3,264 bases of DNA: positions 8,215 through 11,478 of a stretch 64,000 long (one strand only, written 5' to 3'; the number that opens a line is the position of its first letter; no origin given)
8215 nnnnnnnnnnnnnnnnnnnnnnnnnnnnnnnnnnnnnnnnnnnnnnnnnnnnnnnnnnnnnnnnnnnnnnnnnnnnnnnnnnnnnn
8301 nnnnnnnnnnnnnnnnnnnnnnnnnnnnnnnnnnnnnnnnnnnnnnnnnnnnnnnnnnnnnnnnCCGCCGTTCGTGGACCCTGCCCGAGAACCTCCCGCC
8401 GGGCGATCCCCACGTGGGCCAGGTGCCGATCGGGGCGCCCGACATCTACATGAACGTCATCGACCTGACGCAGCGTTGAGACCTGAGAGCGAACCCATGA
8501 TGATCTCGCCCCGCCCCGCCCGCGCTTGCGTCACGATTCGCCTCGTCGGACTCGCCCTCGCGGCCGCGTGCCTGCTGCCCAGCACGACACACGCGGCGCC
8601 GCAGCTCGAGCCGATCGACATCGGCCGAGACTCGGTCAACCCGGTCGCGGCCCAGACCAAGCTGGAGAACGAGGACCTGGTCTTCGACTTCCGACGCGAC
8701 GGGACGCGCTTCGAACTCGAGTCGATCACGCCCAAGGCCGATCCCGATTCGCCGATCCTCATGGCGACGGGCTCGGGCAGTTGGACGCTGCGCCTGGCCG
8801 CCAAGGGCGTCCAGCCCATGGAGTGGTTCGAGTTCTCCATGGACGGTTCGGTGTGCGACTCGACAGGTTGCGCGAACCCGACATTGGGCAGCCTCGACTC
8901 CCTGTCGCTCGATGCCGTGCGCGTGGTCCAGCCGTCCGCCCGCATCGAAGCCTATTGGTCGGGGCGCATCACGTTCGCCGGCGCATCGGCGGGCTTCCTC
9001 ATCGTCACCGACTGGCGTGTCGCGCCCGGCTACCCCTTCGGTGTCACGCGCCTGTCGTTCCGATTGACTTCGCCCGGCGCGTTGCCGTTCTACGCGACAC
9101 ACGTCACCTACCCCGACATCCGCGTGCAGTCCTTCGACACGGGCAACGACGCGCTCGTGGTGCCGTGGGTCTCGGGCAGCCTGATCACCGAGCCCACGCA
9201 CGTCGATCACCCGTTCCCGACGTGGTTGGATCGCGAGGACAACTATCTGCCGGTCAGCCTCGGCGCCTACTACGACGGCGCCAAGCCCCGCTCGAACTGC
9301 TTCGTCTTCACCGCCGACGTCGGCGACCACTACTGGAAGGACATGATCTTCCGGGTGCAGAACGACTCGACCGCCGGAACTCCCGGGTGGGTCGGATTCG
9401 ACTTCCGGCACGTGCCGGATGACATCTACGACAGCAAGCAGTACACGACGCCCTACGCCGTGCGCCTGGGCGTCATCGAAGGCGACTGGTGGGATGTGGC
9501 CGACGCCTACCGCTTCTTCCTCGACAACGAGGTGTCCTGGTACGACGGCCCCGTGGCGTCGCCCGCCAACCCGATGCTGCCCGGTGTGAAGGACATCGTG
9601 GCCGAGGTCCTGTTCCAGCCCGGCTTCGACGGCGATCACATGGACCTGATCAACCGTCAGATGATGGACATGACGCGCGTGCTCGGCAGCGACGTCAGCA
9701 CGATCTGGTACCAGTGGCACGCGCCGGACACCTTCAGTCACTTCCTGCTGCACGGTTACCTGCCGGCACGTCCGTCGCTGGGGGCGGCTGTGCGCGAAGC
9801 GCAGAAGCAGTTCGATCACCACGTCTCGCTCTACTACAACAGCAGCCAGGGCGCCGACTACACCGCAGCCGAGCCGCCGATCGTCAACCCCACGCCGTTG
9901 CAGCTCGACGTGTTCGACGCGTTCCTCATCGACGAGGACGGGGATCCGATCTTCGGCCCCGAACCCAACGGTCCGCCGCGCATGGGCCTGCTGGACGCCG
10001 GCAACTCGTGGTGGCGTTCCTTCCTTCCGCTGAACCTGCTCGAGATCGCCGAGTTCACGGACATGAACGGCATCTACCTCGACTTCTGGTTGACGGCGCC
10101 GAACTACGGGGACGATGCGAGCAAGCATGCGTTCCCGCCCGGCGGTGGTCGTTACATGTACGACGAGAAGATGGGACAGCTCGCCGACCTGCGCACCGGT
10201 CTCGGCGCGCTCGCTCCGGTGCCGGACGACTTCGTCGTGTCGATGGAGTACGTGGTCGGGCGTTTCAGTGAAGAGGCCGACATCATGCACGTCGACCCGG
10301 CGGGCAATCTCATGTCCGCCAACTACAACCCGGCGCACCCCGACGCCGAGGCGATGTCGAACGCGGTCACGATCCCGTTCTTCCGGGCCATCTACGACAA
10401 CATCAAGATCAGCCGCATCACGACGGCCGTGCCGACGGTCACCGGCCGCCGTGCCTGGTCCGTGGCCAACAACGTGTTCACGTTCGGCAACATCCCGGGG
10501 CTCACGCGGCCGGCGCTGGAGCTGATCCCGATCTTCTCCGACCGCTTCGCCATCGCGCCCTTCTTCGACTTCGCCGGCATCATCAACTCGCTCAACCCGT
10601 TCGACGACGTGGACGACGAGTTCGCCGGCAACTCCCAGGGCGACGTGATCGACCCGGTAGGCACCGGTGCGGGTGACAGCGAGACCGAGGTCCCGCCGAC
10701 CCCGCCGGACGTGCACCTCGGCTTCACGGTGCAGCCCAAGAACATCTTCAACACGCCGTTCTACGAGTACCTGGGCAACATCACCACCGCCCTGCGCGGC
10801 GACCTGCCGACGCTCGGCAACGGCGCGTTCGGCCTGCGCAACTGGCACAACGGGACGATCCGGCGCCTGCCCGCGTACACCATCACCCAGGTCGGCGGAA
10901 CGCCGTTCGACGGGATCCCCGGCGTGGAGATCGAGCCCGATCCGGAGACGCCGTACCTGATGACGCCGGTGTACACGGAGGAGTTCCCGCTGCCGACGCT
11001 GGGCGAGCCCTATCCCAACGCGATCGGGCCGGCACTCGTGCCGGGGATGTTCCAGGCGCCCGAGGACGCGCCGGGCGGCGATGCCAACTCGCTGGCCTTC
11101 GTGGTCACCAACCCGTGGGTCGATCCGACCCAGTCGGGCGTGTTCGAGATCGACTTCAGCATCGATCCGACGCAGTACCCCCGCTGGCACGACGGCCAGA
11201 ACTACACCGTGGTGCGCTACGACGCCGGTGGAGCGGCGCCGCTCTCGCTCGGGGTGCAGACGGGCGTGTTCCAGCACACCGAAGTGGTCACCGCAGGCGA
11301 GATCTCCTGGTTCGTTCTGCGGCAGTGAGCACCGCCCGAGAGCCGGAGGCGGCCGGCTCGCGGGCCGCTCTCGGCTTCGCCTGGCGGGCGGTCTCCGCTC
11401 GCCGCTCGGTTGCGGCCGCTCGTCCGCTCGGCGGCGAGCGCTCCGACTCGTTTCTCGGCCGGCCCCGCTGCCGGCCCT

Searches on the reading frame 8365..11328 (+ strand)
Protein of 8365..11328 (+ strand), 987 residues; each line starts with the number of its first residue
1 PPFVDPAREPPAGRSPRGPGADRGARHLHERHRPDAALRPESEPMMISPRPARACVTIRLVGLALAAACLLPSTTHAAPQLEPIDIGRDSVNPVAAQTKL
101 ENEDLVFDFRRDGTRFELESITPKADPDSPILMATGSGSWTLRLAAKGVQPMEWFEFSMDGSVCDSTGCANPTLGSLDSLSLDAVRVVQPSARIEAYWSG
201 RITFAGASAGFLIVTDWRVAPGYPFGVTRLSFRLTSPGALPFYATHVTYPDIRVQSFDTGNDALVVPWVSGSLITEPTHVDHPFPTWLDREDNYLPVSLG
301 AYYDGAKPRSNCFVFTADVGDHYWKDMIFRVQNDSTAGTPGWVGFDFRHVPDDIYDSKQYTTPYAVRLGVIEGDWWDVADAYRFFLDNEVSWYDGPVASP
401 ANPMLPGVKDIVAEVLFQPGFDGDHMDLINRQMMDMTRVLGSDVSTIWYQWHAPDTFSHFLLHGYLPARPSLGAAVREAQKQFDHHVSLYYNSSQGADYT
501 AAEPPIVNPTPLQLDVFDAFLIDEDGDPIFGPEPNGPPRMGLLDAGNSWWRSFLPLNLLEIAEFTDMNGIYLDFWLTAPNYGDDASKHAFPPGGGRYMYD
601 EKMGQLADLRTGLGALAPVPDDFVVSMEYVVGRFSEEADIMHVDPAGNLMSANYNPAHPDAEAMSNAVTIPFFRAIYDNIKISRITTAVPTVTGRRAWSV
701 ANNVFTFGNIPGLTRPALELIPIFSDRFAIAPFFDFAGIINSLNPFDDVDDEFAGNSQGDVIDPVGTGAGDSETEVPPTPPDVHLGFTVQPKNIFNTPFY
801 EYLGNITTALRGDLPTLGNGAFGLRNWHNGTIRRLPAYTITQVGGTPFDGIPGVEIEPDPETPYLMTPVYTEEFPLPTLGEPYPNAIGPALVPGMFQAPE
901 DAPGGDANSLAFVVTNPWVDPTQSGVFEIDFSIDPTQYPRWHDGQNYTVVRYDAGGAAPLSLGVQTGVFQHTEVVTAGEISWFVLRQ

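Call 34: search_protein_families(library=pfam, proteins=[window:8365-11328:+], max_evalue=0.001)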
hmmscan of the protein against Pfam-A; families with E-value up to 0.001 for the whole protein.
window:8365-11328:+ (987 aa): 1 family
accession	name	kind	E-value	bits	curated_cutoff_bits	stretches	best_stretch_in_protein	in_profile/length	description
PF19773.5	DUF6259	-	1.3e-15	57.8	28.7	1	360-682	1-294/300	Domain of unknown function (DUF6259)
